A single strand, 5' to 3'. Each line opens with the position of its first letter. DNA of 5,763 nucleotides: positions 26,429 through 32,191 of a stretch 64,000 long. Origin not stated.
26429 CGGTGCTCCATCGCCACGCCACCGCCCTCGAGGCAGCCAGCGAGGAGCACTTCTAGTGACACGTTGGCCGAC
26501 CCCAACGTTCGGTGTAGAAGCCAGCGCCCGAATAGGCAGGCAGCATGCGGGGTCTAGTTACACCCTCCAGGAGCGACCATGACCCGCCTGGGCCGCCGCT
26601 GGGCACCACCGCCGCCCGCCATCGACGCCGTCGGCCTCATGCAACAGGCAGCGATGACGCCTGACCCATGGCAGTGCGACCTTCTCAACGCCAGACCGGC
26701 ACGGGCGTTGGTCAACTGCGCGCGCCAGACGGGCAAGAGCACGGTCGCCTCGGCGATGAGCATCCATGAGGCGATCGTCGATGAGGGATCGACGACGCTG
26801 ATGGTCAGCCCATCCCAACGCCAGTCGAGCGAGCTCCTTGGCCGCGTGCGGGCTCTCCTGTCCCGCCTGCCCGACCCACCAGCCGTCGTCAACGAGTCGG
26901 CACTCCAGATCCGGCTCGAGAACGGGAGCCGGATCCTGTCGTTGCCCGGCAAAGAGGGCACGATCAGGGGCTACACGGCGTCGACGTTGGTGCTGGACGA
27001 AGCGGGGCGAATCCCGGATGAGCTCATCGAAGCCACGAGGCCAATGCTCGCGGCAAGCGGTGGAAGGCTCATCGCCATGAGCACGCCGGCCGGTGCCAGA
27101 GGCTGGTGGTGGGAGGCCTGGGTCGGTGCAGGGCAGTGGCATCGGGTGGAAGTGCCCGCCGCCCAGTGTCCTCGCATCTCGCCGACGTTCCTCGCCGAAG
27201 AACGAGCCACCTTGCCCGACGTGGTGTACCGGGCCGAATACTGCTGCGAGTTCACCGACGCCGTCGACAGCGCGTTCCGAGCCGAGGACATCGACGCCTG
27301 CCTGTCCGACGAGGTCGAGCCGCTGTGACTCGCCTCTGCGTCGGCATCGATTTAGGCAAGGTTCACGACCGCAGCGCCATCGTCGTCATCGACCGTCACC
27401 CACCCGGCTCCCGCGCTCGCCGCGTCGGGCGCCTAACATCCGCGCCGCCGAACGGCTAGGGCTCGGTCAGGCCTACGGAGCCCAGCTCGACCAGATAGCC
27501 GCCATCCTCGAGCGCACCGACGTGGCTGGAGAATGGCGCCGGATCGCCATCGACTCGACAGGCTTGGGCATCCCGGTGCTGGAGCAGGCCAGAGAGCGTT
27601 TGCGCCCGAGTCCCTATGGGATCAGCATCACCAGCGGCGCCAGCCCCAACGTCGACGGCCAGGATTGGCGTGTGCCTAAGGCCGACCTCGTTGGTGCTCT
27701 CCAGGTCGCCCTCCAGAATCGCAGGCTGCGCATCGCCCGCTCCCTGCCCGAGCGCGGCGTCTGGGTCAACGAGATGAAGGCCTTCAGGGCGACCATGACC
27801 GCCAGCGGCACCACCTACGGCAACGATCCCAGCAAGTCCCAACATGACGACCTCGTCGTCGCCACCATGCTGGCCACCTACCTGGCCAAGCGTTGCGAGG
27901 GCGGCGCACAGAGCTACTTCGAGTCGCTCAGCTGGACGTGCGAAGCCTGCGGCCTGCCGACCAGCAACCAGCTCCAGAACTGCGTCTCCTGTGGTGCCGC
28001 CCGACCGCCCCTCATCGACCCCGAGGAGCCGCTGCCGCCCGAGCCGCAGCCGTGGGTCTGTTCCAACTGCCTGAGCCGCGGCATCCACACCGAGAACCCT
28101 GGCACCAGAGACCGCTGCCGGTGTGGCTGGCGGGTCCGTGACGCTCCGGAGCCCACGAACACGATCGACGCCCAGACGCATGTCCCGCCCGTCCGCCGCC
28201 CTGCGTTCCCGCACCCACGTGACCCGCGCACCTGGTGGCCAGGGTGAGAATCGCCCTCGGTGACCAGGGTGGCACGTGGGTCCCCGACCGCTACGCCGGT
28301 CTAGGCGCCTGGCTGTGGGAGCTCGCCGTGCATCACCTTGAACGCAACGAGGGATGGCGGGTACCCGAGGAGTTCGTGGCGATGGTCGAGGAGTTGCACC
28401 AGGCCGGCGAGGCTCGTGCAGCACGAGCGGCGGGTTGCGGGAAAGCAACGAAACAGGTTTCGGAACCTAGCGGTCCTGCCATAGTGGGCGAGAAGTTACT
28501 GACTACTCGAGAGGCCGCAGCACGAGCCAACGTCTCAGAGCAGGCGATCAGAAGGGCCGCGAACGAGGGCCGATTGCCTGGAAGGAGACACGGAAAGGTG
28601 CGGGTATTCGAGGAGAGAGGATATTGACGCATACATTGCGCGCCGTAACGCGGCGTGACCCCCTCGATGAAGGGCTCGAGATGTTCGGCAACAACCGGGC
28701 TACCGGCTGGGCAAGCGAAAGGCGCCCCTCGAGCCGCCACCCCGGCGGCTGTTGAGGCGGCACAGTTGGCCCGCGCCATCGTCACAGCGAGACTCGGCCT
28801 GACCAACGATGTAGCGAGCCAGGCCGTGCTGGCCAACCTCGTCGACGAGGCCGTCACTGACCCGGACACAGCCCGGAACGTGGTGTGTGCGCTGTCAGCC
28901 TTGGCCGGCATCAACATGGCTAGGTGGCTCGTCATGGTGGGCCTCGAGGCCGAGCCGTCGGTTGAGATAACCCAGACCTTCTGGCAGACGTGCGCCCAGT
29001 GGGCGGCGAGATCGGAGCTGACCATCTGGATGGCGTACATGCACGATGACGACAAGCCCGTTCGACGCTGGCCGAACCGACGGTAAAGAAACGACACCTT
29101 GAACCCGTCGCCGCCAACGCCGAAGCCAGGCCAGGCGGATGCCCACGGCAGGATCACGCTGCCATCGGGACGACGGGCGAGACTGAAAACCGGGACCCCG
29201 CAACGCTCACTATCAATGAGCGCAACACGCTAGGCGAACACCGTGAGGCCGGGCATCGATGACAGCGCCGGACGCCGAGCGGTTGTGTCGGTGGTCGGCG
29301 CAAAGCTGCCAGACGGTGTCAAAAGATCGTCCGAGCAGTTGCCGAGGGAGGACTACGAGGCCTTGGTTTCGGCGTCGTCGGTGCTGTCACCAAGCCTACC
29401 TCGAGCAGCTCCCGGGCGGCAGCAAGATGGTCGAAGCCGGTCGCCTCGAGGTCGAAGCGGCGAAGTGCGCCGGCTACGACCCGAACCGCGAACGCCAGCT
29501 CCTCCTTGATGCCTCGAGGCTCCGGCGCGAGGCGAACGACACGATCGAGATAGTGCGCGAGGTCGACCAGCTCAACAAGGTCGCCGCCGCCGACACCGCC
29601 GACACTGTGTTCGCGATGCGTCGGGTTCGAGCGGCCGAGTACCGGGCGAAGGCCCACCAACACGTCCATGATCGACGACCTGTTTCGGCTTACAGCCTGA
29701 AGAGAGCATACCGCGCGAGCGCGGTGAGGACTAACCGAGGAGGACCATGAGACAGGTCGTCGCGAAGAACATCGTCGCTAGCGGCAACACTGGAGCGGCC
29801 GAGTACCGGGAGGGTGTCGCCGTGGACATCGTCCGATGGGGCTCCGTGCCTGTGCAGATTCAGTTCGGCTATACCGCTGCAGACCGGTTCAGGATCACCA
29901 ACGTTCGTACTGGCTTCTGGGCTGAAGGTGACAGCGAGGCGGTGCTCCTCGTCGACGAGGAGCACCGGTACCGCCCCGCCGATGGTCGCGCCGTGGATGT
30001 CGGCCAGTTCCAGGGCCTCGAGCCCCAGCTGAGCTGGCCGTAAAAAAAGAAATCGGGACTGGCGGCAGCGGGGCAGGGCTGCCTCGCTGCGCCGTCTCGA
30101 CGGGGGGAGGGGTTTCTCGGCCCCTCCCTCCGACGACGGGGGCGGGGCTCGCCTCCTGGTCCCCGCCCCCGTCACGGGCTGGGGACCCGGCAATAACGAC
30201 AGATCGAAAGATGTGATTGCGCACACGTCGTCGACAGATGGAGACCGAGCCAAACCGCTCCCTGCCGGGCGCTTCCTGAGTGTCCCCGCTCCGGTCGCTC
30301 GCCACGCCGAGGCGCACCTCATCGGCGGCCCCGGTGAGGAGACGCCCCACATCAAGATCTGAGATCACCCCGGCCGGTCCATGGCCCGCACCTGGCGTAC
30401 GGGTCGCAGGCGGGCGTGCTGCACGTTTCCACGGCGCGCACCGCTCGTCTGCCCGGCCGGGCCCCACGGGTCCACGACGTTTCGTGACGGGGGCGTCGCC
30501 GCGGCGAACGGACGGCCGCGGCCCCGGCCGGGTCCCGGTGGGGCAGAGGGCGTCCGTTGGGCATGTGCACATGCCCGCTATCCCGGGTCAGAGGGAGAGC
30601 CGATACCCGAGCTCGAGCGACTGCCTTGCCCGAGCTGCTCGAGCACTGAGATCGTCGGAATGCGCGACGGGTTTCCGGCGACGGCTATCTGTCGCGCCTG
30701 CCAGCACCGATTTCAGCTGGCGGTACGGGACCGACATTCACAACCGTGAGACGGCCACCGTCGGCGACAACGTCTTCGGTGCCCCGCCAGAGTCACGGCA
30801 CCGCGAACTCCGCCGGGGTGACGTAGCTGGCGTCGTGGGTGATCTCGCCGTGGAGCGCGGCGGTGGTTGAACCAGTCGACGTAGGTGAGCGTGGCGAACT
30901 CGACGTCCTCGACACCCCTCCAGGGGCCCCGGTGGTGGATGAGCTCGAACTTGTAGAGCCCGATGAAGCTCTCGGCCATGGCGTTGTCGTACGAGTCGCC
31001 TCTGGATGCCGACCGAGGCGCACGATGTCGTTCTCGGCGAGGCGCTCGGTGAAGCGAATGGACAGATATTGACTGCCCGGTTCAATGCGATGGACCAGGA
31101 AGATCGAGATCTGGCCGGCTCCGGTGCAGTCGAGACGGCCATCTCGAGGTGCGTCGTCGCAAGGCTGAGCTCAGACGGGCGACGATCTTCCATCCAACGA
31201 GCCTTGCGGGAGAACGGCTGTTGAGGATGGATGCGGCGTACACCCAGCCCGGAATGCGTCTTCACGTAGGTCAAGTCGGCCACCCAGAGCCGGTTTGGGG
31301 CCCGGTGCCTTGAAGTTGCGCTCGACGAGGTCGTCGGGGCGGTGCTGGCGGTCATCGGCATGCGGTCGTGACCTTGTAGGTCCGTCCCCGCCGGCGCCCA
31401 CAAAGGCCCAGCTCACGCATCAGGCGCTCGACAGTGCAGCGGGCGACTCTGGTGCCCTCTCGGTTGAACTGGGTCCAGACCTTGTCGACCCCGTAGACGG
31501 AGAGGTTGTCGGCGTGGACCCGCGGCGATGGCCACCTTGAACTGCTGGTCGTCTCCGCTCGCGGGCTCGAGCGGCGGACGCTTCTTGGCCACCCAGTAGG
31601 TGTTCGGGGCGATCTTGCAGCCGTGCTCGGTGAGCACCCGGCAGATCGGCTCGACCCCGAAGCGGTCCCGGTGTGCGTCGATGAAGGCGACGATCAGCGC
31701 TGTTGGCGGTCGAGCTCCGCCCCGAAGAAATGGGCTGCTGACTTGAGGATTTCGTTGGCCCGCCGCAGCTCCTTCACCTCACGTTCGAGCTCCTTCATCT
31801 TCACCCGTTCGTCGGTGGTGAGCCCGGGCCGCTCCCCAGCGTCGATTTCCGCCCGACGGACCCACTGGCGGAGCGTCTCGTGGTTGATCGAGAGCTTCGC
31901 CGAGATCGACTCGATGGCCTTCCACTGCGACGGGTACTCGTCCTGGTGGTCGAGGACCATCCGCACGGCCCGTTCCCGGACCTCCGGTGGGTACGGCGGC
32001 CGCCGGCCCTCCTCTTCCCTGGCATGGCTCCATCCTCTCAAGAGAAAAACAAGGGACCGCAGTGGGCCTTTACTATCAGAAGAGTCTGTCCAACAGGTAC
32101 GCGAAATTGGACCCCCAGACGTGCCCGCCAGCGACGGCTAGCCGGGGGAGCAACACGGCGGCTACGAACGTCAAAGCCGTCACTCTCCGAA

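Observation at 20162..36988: E2 looks like a phage satellite (PICI-like) or heavily reduced prophage built on a serine integrase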

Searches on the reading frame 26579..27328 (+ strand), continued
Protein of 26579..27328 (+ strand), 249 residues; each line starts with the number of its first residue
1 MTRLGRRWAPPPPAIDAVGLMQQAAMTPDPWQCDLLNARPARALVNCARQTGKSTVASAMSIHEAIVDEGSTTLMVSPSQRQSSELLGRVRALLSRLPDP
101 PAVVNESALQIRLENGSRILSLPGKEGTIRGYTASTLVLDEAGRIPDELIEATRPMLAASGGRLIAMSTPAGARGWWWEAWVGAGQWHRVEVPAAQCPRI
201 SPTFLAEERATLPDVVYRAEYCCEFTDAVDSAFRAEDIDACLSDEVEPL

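Call 121: search_protein_families(library=phrogs, max_evalue=0.001, proteins=[L065:12411-15182:+, L071:9742-12465:+, L065:11391-12404:+, L071:13188-13970:+, L112:12441-13829:+])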
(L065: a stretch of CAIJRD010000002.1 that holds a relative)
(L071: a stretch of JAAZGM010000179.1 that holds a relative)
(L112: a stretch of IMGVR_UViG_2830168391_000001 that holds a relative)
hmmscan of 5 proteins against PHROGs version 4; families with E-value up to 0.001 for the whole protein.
L065:12411-15182:+ (924 aa): 9 families
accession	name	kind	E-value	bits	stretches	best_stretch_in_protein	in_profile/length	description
phrog_24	-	tail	2.4e-40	139.6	1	147-829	297-977/1151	tail length tape measure protein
phrog_20739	-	tail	4.5e-22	79.7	1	111-319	10-218/336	tail length tape measure protein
phrog_5918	-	unknown function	3.3e-19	70.1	1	86-320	213-442/448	-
phrog_25966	-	tail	4.8e-14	51.8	1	175-326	122-271/1651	tail length tape measure protein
phrog_4498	-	tail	6.4e-11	42.8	1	145-337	103-294/381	tail length tape measure protein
phrog_27190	-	tail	4.7e-10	39.2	1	775-869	908-994/1015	tail length tape measure protein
phrog_3827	-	tail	5.7e-10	39.9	1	168-278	266-375/393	tail length tape measure protein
phrog_34721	-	unknown function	2.2e-06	27.6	1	154-332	51-229/489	-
phrog_1538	-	tail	9.6e-06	25.6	1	4-809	6-696/811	tail length tape measure protein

L071:9742-12465:+ (908 aa): 27 families (the best 25 are shown)
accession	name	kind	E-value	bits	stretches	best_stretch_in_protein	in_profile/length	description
phrog_1533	-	tail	2.6e-119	400.9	1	23-557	203-761/1688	tail length tape measure protein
phrog_4704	-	tail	4e-92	310.9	1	29-420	176-570/625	tail length tape measure protein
phrog_1272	-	tail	9.6e-83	279.8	1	23-505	210-715/1606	tail length tape measure protein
phrog_5218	-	unknown function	5.8e-80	271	1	24-766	174-982/1599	-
phrog_991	-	tail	1.1e-71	243.1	1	22-500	246-719/1966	tail length tape measure protein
phrog_28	-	tail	8.4e-67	227.6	1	23-867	234-976/1228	tail length tape measure protein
phrog_1293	-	tail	3.6e-66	224.9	1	26-449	136-578/1424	tail length tape measure protein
phrog_9696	-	tail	4.5e-59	201.3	1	17-343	17-364/1415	tail length tape measure protein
phrog_19074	-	unknown function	1e-54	187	1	36-367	117-455/1384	-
phrog_167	-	tail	3.3e-49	168.6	1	22-464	241-716/1555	tail length tape measure protein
phrog_38390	-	tail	1.7e-46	159.8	1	28-712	15-685/1029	tail length tape measure protein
phrog_5493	-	tail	5.8e-41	141.8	1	19-535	18-552/1102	tail length tape measure protein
phrog_28420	-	tail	9.4e-40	137.5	1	64-725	50-698/906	tail length tape measure protein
phrog_58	-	tail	3.8e-35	122.6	1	31-455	290-642/1544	tail length tape measure protein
phrog_37649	-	tail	1e-33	116.8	1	51-504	434-902/2006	tail length tape measure protein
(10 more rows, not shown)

L065:11391-12404:+ (338 aa): 0 families

L071:13188-13970:+ (261 aa): 0 families

L112:12441-13829:+ (463 aa): 1 family
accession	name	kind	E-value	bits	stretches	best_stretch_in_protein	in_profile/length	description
phrog_30292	-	unknown function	4.4e-06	26.5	1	48-320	66-335/677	-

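Call 122: search_protein_representatives(alignment_id=A2)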
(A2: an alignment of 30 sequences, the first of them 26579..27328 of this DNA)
Query: 30 sequences, 250 profile positions. Proteins with E-value up to 0.001 (for the whole library): 21799; up to 1e-10: 9411; up to 1e-30: 2442. The best 150 are listed.
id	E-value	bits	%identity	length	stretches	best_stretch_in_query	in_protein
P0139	4.4e-110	383.0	-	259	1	2-248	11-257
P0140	1.3e-107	374.9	-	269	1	3-248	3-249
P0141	1.2e-105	368.5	-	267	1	11-246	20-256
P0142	4.7e-103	360.0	-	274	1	3-246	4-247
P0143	5.5e-103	359.7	-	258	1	5-247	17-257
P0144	3.7e-102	357.0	-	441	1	1-238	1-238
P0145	4.8e-102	356.6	-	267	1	2-247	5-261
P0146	7.7e-102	356.0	-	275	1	10-248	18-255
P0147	4.4e-101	353.5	-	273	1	10-247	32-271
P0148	1.3e-100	352.0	-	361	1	7-246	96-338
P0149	2.8e-100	350.9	-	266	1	11-241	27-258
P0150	6.7e-100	349.6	-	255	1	2-238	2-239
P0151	5.7e-99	346.6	-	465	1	9-233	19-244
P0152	8.1e-99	346.1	-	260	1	3-247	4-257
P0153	1.5e-98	345.2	-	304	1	3-247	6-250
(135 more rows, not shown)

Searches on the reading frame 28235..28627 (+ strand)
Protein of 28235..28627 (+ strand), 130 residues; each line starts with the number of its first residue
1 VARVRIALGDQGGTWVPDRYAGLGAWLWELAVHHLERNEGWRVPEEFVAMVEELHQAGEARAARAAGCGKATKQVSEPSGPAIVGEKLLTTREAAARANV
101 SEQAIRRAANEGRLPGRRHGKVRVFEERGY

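Call 10: search_protein_families(library=pfam, max_evalue=0.01, proteins=[window:28235-28627:+])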
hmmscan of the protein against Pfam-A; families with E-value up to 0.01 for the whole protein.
window:28235-28627:+ (130 aa): 2 families
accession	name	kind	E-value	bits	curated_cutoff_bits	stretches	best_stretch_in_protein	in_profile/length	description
PF12728.13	HTH_17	-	1.7e-07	31.8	27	1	88-126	1-40/51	Helix-turn-helix domain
PF13338.12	AbiEi_4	-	0.00026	21.5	25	1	88-114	13-38/49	Transcriptional regulator, AbiEi antitoxin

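Call 11: search_protein_families(library=phrogs, max_evalue=0.01, proteins=[window:28235-28627:+])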
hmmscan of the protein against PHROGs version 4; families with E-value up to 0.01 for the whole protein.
window:28235-28627:+ (130 aa): 6 families
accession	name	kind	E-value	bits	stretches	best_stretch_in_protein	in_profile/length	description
phrog_66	-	integration and excision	2.7e-06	28.3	1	66-126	72-133/412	excisionase and transcriptional regulator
phrog_6401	-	DNA, RNA and nucleotide metabolism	5.8e-05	23.9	1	85-120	6-42/64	DNA binding protein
phrog_57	-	head and packaging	0.00012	23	1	86-122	10-50/199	terminase small subunit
phrog_7506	-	integration and excision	0.0014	20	1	88-122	15-49/78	recombination directionality factor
phrog_2474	-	transcription regulation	0.0035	18.2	1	86-115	46-75/118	MerR-like transcriptional regulator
phrog_2907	-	integration and excision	0.0051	18.2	1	86-119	4-37/117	excisionase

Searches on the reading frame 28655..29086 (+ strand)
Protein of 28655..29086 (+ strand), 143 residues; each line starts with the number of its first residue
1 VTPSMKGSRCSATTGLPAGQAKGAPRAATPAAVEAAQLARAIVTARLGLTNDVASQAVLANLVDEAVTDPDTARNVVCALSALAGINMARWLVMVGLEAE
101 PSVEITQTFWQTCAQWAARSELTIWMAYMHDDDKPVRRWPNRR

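Call 12: search_protein_families(library=pfam, max_evalue=0.01, proteins=[window:28655-29086:+])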
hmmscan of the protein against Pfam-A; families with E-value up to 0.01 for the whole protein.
window:28655-29086:+ (143 aa): 0 families

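Call 13: search_protein_families(library=phrogs, max_evalue=0.01, proteins=[window:28655-29086:+])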
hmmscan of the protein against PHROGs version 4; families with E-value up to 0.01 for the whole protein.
window:28655-29086:+ (143 aa): 0 families

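Call 113: search_protein_families(library=padloc, max_evalue=0.001, proteins=[window:28655-29086:+])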
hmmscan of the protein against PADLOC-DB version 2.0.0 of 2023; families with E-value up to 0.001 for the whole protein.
window:28655-29086:+ (143 aa): 0 families

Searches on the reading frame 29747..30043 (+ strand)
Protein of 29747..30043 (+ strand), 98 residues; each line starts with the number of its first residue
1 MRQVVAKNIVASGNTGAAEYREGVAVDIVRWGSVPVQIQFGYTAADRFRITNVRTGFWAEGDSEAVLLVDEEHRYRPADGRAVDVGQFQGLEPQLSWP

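Call 12: search_protein_families(library=pfam, max_evalue=0.01, proteins=[window:29747-30043:+])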
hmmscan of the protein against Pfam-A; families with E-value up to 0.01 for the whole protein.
window:29747-30043:+ (98 aa): 0 families

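Call 13: search_protein_families(library=phrogs, max_evalue=0.01, proteins=[window:29747-30043:+])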
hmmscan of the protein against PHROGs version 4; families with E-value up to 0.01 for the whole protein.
window:29747-30043:+ (98 aa): 0 families

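Call 113: search_protein_families(library=padloc, max_evalue=0.001, proteins=[window:29747-30043:+])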
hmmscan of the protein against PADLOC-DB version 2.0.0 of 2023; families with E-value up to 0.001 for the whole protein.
window:29747-30043:+ (98 aa): 0 families

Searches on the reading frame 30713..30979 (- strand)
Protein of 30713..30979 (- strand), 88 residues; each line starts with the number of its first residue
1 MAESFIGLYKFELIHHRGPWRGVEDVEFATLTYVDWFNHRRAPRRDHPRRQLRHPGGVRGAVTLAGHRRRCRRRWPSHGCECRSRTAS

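Call 107: search_protein_families(library=pfam, max_evalue=0.01, proteins=[window:30713-30979:-])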
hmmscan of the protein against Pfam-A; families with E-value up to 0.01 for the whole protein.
window:30713-30979:- (88 aa): 2 families
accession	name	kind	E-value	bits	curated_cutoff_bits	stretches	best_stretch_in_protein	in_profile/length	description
PF13333.12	rve_2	-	8.4e-05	23.1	22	1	3-41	1-38/56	Integrase core domain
PF13683.12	rve_3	-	0.0024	18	26.5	1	2-41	19-57/67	Integrase core domain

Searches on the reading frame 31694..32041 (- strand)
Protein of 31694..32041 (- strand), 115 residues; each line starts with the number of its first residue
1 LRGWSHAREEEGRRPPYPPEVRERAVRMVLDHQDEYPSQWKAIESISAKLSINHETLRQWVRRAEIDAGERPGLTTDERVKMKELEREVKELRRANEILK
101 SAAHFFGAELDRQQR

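Call 12: search_protein_families(library=pfam, max_evalue=0.01, proteins=[window:31694-32041:-])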
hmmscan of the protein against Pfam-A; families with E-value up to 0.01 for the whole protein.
window:31694-32041:- (115 aa): 1 family
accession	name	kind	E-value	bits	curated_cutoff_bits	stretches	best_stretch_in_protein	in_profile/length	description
PF01527.26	HTH_Tnp_1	-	6.1e-10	39.6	24.1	1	13-96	3-74/75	Transposase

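Call 13: search_protein_families(library=phrogs, max_evalue=0.01, proteins=[window:31694-32041:-])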
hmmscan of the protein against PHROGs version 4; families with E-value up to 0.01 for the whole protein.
window:31694-32041:- (115 aa): 3 families
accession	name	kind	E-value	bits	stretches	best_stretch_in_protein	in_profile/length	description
phrog_9928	-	unknown function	6.1e-15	55.6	1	17-46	7-36/37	-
phrog_151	-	integration and excision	7.4e-14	52.2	1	14-113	125-230/582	transposase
phrog_17819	-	unknown function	0.0023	18.7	1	17-65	6-47/60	-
